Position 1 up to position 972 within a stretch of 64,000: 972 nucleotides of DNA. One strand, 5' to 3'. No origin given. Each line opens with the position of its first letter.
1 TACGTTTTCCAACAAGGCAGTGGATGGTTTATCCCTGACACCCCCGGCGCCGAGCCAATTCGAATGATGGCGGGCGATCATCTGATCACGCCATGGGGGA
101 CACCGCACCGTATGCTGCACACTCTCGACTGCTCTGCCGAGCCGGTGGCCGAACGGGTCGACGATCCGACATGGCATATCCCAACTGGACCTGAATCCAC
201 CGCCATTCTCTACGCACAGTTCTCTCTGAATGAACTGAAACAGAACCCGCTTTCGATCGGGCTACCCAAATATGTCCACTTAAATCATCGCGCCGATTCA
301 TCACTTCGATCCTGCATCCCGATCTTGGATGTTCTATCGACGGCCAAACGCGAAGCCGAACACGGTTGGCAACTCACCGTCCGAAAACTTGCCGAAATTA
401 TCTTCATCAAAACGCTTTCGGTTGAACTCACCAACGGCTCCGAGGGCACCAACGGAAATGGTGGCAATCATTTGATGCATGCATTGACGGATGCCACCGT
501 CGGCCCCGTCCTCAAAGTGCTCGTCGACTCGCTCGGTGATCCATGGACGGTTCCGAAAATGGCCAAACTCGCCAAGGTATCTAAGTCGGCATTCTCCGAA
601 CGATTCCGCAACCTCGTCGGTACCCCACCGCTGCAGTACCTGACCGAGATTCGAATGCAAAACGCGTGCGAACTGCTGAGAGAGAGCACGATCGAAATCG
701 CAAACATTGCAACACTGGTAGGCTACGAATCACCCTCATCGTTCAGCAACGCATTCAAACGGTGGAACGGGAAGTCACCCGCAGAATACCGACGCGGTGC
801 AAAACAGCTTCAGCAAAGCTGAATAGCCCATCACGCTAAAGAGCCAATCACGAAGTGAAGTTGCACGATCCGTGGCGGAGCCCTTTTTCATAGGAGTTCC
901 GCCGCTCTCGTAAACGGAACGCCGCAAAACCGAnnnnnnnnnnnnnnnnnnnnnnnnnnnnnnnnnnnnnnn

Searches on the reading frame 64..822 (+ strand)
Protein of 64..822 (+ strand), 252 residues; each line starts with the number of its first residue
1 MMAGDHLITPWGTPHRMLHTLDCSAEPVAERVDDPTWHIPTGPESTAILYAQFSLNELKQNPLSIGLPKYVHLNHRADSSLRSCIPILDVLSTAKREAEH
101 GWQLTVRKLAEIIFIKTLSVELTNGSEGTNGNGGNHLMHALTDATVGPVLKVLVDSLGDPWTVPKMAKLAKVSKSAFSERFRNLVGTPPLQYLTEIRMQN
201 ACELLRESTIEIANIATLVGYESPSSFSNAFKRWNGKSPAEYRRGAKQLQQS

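Call 28: search_protein_families(library=pfam, proteins=[window:64-822:+], max_evalue=0.00001)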
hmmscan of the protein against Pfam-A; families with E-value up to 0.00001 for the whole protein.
window:64-822:+ (252 aa): 3 families
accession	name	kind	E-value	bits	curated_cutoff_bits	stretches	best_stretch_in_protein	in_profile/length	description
PF12833.13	HTH_18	-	2.7e-23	82.5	33.6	1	166-244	1-79/80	Helix-turn-helix domain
PF00165.29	HTH_AraC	-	9.5e-14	51.6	26.6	1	210-244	9-42/42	Bacterial regulatory helix-turn-helix proteins, AraC family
PF12852.13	Cupin_6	-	1.2e-10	41.9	26.7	1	3-118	60-178/183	Cupin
